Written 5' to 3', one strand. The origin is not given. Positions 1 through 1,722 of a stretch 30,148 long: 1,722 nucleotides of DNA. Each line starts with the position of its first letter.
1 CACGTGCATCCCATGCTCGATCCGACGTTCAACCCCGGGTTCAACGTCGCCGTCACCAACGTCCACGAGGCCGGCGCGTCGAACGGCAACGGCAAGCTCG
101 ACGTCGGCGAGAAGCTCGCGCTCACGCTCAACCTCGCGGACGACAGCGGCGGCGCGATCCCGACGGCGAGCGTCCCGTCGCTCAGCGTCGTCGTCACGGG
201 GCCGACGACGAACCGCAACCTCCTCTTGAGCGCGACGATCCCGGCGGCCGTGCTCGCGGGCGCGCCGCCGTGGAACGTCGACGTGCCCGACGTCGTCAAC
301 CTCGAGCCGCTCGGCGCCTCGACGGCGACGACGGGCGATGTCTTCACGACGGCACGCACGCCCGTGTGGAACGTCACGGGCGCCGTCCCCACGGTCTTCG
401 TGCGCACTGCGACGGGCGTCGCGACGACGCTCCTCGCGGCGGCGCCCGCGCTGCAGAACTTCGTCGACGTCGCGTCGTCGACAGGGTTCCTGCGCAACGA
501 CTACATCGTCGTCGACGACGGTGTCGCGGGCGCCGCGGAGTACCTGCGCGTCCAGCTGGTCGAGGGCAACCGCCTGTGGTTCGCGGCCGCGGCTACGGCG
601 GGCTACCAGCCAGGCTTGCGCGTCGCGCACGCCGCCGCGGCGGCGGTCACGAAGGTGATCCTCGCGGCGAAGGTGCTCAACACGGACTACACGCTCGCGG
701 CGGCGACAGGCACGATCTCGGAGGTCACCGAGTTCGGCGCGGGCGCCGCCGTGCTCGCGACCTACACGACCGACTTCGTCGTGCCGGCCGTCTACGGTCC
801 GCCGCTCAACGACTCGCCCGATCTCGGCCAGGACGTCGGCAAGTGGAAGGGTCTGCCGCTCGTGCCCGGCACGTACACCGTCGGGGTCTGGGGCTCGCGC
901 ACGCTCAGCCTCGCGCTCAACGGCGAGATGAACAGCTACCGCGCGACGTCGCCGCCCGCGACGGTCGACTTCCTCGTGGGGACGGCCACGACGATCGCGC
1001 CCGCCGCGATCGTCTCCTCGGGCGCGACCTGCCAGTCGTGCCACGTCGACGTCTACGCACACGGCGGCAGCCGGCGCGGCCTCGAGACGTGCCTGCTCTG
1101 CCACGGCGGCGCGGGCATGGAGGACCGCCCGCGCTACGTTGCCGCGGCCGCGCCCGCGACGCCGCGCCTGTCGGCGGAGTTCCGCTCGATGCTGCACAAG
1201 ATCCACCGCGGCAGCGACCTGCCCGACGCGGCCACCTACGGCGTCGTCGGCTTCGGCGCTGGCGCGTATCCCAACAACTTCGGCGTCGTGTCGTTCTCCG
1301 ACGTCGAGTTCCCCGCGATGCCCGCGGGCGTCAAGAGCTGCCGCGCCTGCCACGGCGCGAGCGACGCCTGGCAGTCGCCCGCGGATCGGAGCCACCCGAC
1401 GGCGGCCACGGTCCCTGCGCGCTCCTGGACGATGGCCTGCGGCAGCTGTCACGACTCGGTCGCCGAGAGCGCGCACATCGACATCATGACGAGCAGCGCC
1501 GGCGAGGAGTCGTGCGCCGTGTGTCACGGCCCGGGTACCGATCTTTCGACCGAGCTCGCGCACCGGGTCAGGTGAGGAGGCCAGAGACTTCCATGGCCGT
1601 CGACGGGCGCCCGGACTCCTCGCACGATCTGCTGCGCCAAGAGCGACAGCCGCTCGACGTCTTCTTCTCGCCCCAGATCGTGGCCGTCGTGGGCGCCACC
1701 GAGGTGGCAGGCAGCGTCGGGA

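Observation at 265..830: MtrC/OmcA-type cytochrome with a nested, phage-structural-like two-domain insertion in its inter-heme domain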

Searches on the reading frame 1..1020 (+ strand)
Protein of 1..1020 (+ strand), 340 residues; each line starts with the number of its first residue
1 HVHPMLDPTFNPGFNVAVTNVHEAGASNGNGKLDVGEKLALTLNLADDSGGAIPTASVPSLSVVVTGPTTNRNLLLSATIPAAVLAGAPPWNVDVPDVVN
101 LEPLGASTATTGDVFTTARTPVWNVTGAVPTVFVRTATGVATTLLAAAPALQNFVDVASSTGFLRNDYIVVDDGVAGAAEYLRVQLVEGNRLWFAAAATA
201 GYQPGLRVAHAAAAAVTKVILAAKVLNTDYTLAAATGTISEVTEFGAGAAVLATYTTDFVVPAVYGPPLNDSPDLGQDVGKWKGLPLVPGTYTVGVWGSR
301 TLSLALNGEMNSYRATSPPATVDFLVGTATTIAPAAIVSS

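Call 12: search_protein_families(library=phrogs, proteins=[window:1-1020:+], max_evalue=1)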
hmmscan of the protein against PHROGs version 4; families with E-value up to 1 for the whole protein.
window:1-1020:+ (340 aa): 0 families

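Call 16: predict_structure(alignment_id=A2)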
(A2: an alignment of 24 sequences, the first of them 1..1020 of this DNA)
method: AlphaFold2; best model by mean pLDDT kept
length: 340 residues; sequences in the alignment: 24
mean_pLDDT: 88.7   pTM: 0.86
mean pLDDT of the five models: 88.7, 88.3, 87.5, 86.8, 86.7
residues with pLDDT >= 90: 222; 70-90: 93; 50-70: 14; < 50: 11
segments of 3 or more residues with pLDDT < 50: 271-278, 338-340
pLDDT, mean of each block of 10 residues (from residue 1): 84 92 85 92 93 87 87 86 90 94 93 95 94 96 95 94 96 91 94 78 88 97 96 97 93 96 80 44 83 93 87 90 92 63
secondary structure, 60 per line:
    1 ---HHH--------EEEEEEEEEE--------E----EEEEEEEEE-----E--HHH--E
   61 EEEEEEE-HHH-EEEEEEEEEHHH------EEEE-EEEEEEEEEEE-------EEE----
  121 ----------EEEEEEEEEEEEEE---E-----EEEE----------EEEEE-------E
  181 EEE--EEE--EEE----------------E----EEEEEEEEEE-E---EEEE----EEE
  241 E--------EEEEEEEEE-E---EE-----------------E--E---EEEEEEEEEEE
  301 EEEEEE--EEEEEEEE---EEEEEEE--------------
elements in order: E15-24 E38-46 E60-67 E73-81 E91-94 E96-106 E114-116 E131-144 E154-157 E168-172 E180-183 E186-188 E191-193 E215-224 E230-233 E238-241 E250-258 E290-306 E309-316 E320-326

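Call 20: fold_search(model_id=the predicted structure, library=pdb)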
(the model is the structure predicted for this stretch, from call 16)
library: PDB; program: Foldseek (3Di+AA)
matches with E <= 10: 500; with E <= 0.001: 1
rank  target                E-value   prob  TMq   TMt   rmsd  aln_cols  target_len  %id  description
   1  8rk3_D                9.6e-04  0.93  0.23  0.14  28.1       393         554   12  Bacteriophage JBD30 baseplate - composite structure (released 2024-08-14)
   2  9l0f_G                1.9e-03  0.99  0.22  0.32  19.6       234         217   11  Structure of flexible tail tube of bacteriophage T1 (released 2025-03-12)
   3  9jlf_E                2.4e-03  0.97  0.20  0.29  19.7       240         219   12  Cryo-EM Structure of Bacteriophage FCWL1 head-to-tail interface (released 2025-01-22)
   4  9n71_A                2.7e-03  0.98  0.20  0.26  22.9       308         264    8  Tail tube structure of Acinetobacter baumannii phage Mystique (released 2025-03-19)
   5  8vjh_B                4.4e-03  0.87  0.18  0.12  19.9       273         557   10  Cryo-EM of tail-tip of bacteriophage Chi (released 2024-10-02)
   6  5a42                  5.7e-03  0.11  0.11  0.04  22.9       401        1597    9  Cryo-EM single particle 3D reconstruction of the native conformation of E. coli alpha-2-macroglobulin (ECAM) (released 2015-07-29)
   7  8i59_A                7.6e-03  0.23  0.14  0.08  21.4       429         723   10  N-acetyl-(R)-beta-phenylalanine acylase, selenomethionyl derivative (released 2023-03-15)
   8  8eeu_F                8.9e-03  0.08  0.09  0.09  27.4       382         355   12  Venezuelan equine encephalitis virus-like particle in complex with Fab SKT05 (released 2023-07-19)
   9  3fcs_C                9.8e-03  0.16  0.15  0.06  24.2       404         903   11  Structure of complete ectodomain of integrin aIIBb3 (released 2009-01-20)
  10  3shs                  1.1e-02  0.08  0.09  0.10  34.2       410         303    8  Three N-terminal domains of the bacteriophage RB49 Highly Immunogenic Outer Capsid protein (Hoc) (released 2011-06-29)
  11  9nrx_Q                1.1e-02  0.07  0.08  0.09  27.6       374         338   10  Venezuelan Equine Encephalitis Virus in complex with the single domain antibody V2B3 (released 2025-12-03)
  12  3fcs_A                1.2e-02  0.16  0.14  0.06  23.8       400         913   11  Structure of complete ectodomain of integrin aIIBb3 (released 2009-01-20)
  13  4idj_A                1.5e-02  0.08  0.09  0.11  22.7       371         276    9  S.Aureus a-hemolysin monomer in complex with Fab (released 2013-06-26)
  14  4u6v_A                1.5e-02  0.08  0.09  0.10  24.2       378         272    8  Mechanisms of Neutralization of a Human Anti-Alpha Toxin Antibody (released 2014-09-17)
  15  8huy_B                1.6e-02  0.14  0.12  0.06  22.7       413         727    8  N-acetyl-(R)-beta-phenylalanine acylase (released 2023-03-15)
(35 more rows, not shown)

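Call 29: find_related_loci(query=A2, collection=genome_contigs, flank=10000)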
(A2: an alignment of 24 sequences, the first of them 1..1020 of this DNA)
Query A2 (340 aa) in genome_contigs; peptide patterns used: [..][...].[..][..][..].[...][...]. (x = any residue, [..] = any of these).
62 stretches matched a pattern; 53 encode a relative of the query (tblastn E <= 1e-3); 53 distinct loci.
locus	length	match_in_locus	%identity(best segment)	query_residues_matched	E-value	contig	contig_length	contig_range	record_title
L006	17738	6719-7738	74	1-340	2e-166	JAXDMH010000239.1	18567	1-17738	MAG: Myxococcales bacterium isolate BP_637 scaffold_2428786, whole genome shotgun sequence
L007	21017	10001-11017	75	1-340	5e-163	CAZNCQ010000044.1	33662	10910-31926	MAG TPA_asm: uncultured Myxococcales bacterium isolate binchicken_co54_362 genome assembly, contig: NODE_2199_length_336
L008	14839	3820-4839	73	1-340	2e-156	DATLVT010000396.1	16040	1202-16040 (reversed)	MAG TPA_asm: Polyangia bacterium isolate SMAG_U13199 k141_113332, whole genome shotgun sequence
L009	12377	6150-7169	74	1-340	9e-154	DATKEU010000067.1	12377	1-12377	MAG TPA_asm: Polyangia bacterium isolate SMAG_U14507 k141_662442, whole genome shotgun sequence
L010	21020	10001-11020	74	1-340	6e-151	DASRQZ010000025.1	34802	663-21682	MAG TPA_asm: Polyangia bacterium isolate SMAG_U4460 k141_3005869, whole genome shotgun sequence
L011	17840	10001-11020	67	1-340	1e-147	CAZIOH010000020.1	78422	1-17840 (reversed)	MAG TPA_asm: uncultured Myxococcales bacterium isolate binchicken_co54_403 genome assembly, contig: NODE_454_length_7842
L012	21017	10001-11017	55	1-338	9e-116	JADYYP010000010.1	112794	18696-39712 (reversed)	MAG: Planctomycetota bacterium isolate SJ533 c_000000243724, whole genome shotgun sequence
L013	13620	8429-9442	54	1-338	9e-112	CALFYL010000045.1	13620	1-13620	MAG TPA_asm: uncultured Planctomycetia bacterium isolate SRR6227243_bin.141_CONCOCT_v1.1_MAG genome assembly, contig: ER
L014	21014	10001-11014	55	1-338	2e-109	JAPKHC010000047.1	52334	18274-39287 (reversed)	MAG: Planctomycetota bacterium isolate PDA_C_MAG.29 MAG.29_47, whole genome shotgun sequence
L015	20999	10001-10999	53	1-332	4e-108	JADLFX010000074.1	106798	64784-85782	MAG: Planctomycetota bacterium isolate SJ402 c_000000794032, whole genome shotgun sequence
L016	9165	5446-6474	49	1-340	3e-108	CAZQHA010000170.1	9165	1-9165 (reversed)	MAG TPA_asm: uncultured Planctomycetaceae bacterium isolate SRP287051_co1_201 genome assembly, contig: NODE_9642_length_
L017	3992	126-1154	51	1-340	5e-109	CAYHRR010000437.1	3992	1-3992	MAG TPA_asm: uncultured Planctomycetaceae bacterium isolate ERP119705_co14_42 genome assembly, contig: NODE_48142_length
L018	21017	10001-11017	52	1-340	1e-107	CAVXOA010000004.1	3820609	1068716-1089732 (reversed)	MAG: uncultured Planctomycetota bacterium isolate MFD01916.bin.3.84 genome assembly, contig: contig_8304, whole genome s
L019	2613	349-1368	52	1-340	6e-108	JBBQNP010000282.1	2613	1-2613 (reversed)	MAG: Planctomycetota bacterium isolate Co_metawrap_274 Cmw_274_k141_3655633_length_2613_cov_10.0000, whole genome shotgu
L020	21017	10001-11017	51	1-340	3e-103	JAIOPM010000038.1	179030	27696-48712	MAG: Planctomycetota bacterium isolate LakeFargette_0920_ALND_MAG_68_24 LacPavin_0920_ALND_scaffold_536199, whole genome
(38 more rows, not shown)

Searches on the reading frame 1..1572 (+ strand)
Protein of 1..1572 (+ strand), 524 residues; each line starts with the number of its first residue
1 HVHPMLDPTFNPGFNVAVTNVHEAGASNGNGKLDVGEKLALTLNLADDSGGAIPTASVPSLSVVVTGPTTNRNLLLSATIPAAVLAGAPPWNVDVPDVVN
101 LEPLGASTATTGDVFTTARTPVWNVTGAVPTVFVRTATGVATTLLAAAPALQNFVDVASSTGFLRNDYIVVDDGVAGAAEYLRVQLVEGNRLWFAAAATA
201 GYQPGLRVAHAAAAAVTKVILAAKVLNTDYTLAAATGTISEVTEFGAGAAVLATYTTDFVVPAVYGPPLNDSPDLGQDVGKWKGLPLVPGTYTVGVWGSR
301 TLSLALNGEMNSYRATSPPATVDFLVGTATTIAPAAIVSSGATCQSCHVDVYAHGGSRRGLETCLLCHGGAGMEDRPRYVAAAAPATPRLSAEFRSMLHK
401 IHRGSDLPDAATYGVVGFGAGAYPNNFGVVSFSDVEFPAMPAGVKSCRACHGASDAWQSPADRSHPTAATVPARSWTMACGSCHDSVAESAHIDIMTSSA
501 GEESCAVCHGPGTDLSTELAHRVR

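Call 4: search_protein_families(library=pfam, proteins=[window:1-1572:+], max_evalue=1)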
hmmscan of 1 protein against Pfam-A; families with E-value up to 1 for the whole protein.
window:1-1572:+ (524 aa): 5 families
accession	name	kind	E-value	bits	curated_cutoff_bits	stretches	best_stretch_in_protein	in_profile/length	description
PF22113.1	Mtrc-MtrF_II-IV_dom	-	1.1e-22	80.8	30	1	338-521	4-175/176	Outer membrane cytochrome MtrC/MtrF-like, domains II/IV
PF14522.11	Cytochrome_C7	-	1.3e-07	31.8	24.8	2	443-509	12-66/67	Cytochrome c7 and related cytochrome c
PF14537.11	Cytochrom_c3_2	-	1.6e-05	25.7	25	1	340-371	5-36/79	Cytochrome c3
PF02085.21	Cytochrom_CIII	-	0.015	16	22.9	1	444-509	46-101/101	Class III cytochrome C family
PF23145.1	Zf_2nd_IFT121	-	0.33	11.1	25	1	341-368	16-41/45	IFT121, second zinc finger domain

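Call 5: find_homologous_proteins(query=window:1-1572:+)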
Query window:1-1572:+ (524 aa): 33 proteins with E <= 0.001 among 8000 candidates.
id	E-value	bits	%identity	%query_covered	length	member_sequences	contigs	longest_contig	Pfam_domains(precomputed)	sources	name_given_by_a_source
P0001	0.0e+0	1027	88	99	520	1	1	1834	PF14522.12,PF22113.2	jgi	-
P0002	1.4e-262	890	74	100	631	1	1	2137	PF14537.12,PF14522.12,PF22113.2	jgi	jgi:hypothetical protein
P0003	4.6e-191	654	52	100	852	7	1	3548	PF14537.12,PF14522.12,PF22113.2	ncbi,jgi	ncbi:MAG: multiheme c-type cytochrome, partial [Planctomycetota bacterium]|jgi:OmcA/MtrC family deca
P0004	1.0e-190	653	53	100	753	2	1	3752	PF14537.12,PF14522.12,PF22113.2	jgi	jgi:hypothetical protein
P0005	5.6e-174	598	48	100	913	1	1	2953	PF14537.12,PF14522.12,PF22113.2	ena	-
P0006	4.6e-173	595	54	100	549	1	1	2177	PF14522.12,PF22113.2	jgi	jgi:hypothetical protein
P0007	1.9e-171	589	48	90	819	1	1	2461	PF14537.12,PF14522.12,PF22113.2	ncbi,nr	ncbi:MAG: hypothetical protein KDB53_20625, partial [Planctomycetes bacterium]|nr:hypothetical prote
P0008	2.3e-171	589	72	68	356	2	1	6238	PF14537.12,PF14522.12,PF22113.2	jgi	-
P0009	8.5e-171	587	54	100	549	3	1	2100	PF14522.12,PF22113.2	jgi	jgi:hypothetical protein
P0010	3.2e-168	579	46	100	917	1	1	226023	PF14537.12,PF14522.12,PF22113.2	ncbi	ncbi:MAG: hypothetical protein U1E73_08450 [Planctomycetota bacterium]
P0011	1.6e-166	573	47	100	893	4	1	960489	PF09699.16,PF14537.12,PF14522.12,PF22113.2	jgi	jgi:hypothetical protein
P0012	3.8e-166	572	51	100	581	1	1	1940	PF14537.12,PF14522.12,PF22113.2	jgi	jgi:hypothetical protein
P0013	1.5e-164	567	52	97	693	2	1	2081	PF14537.12,PF14522.12,PF22113.2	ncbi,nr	ncbi:MAG: hypothetical protein HUU06_11390, partial [Planctomycetaceae bacterium]|nr:hypothetical pr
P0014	9.3e-164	564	52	100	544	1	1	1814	PF14537.12,PF14522.12,PF22113.2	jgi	jgi:hypothetical protein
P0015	3.6e-163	562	45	100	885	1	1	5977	PF14537.12,PF14522.12,PF22113.2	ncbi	-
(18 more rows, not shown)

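Call 6: search_solved_structures(query=window:1-1572:+, max_evalue=1, show_alignments=2)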
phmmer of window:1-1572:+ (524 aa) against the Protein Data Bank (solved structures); distinct sequences matched with E-value up to 1: 6.
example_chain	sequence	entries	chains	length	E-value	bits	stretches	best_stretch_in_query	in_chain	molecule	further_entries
3pmq_A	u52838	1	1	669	0.00017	23.6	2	340-371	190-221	Decaheme cytochrome c MtrF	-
9jj8_e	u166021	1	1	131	0.16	13.8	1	365-469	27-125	Photosystem I reaction center subunit IV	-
2x7z_A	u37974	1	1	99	0.58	11.9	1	12-46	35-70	DISKS LARGE HOMOLOG 1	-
4amh_A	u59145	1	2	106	0.66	11.8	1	12-46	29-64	DISKS LARGE HOMOLOG 1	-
1rwj_A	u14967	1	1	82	0.77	11.5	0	445-463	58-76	Cytochrome c family protein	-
2m3m_A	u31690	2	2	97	1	11.2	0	12-45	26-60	Disks large homolog 1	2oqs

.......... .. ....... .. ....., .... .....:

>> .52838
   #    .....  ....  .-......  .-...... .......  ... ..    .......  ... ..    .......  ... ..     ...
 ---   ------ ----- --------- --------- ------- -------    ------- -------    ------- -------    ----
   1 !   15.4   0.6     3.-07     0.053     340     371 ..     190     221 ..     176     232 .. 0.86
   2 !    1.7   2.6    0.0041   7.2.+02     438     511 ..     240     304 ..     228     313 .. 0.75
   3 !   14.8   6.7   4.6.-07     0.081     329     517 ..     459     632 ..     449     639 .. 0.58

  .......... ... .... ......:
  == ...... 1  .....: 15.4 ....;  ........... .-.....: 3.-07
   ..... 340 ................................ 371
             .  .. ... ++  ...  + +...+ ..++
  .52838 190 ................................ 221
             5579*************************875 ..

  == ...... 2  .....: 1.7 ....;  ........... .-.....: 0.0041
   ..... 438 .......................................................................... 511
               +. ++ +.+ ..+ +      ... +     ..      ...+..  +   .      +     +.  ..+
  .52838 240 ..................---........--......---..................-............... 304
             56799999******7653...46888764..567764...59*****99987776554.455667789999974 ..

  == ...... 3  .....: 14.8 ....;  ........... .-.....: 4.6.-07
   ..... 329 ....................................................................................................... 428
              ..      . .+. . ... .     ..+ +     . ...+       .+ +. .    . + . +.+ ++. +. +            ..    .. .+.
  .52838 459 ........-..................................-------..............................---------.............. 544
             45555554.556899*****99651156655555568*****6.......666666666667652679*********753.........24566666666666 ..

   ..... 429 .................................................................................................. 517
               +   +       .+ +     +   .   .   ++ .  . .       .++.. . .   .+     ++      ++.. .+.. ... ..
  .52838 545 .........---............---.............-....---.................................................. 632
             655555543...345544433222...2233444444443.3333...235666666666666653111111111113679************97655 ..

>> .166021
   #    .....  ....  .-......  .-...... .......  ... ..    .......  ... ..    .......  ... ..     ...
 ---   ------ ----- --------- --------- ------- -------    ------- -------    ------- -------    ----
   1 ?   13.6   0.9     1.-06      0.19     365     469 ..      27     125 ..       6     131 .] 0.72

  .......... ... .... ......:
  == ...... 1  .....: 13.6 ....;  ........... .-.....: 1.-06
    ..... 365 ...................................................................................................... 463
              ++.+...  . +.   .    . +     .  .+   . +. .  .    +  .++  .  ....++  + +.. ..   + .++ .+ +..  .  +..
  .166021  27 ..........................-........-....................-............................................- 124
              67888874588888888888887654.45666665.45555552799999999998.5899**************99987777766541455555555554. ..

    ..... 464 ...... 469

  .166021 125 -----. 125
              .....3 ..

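Call 13: search_protein_families(library=ncbifam, proteins=[window:1-1572:+, P0010], max_evalue=0.1)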
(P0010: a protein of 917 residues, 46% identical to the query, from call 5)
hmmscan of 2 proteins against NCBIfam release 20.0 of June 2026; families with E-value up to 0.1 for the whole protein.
window:1-1572:+ (524 aa): 3 families
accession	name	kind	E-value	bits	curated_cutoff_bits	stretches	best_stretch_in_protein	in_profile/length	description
TIGR03507.1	decahem_SO1788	subfamily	2.2e-27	95.8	209.3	1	293-521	440-672/672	OmcA/MtrC family decaheme c-type cytochrome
TIGR03508.1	decahem_SO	subfamily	0.0017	17.9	192.2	1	444-510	34-102/258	DmsE family decaheme c-type cytochrome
NF052337.1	tail_tube_6XGR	equivalog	0.022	14.2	60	1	213-257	126-168/245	phage tail tube protein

P0010 (917 aa): 2 families
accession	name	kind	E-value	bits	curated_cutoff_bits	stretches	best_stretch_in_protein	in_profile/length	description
TIGR03507.1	decahem_SO1788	subfamily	1.1e-70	238.9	209.3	2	89-470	70-372/672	OmcA/MtrC family decaheme c-type cytochrome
TIGR03508.1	decahem_SO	subfamily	0.00092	18.7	192.2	0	837-905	34-104/258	DmsE family decaheme c-type cytochrome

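Call 14: find_encoding_contigs(protein=P0010, flank=10000, max_places=2)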
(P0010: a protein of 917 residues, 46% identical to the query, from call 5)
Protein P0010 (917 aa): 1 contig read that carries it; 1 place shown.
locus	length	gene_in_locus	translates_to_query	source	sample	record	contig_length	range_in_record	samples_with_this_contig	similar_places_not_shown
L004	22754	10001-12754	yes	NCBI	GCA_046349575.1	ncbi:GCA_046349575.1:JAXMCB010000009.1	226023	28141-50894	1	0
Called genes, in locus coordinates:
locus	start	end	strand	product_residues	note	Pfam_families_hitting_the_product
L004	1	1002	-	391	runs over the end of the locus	PF00108:Thiolase_N, PF02803:Thiolase_C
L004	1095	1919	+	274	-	PF01435:Peptidase_M48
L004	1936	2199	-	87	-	-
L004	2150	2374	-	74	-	-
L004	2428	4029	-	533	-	-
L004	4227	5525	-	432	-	PF00285:Citrate_synt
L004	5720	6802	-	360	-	PF00082:Peptidase_S8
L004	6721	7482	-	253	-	-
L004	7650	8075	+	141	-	PF00571:CBS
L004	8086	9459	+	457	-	PF00939:Na_sulph_symp (weak), PF06808:DctM (weak), PF16980:CitMHS_2, PF02040:ArsB, PF03600:CitMHS, PF06450:NhaB, PF03600:CitMHS (weak)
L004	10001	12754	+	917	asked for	PF14522:Cytochrome_C7 (faint), PF14537:Cytochrom_c3_2 (faint), PF22113:Mtrc-MtrF_II-IV_dom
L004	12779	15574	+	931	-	PF01326:PPDK_N, PF00391:PEP-utilizers, PF02896:PEP-utilizers_C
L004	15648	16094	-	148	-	-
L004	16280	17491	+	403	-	PF07690:MFS_1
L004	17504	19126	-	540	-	-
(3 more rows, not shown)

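Call 15: find_encoding_contigs(protein=P0011, flank=10000, max_places=2)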
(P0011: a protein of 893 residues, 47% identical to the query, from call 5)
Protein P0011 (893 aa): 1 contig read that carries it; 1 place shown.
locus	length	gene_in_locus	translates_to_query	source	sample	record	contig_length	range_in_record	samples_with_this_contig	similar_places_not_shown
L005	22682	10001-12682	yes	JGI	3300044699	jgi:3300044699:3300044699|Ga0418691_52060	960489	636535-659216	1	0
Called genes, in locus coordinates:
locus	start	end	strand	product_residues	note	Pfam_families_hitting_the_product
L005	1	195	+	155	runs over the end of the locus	PF00254:FKBP_C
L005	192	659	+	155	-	PF00254:FKBP_C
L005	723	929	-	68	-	-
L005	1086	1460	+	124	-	PF01713:Smr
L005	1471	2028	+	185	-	-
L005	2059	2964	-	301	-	-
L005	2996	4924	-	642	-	PF10670:DUF4198 (faint), PF22904:NOMO1-like_2nd (faint), PF24025:Ig_DR_A0283-like (faint), PF13715:CarbopepD_reg_2 (faint), PF17210:SdrD_B (faint), PF17802:SpaA (faint), PF14686:fn3_3 (faint), PF13620:CarboxypepD_reg, +2 more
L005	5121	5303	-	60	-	-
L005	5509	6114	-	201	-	PF07638:Sigma70_ECF, PF04542:Sigma70_r2, PF08281:Sigma70_r4_2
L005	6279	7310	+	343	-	PF22113:Mtrc-MtrF_II-IV_dom (faint), PF14522:Cytochrome_C7 (faint), PF13435:Cytochrome_C554 (weak)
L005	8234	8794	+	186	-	-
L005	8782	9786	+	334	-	PF22113:Mtrc-MtrF_II-IV_dom (faint), PF02085:Cytochrom_CIII (faint), PF14537:Cytochrom_c3_2 (faint), PF14522:Cytochrome_C7 (weak)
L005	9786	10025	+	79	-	-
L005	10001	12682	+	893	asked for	PF09699:Paired_CXXCH_1 (faint), PF14522:Cytochrome_C7 (faint), PF14537:Cytochrom_c3_2 (faint), PF22113:Mtrc-MtrF_II-IV_dom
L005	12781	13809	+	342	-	PF15887:Peptidase_Mx (weak)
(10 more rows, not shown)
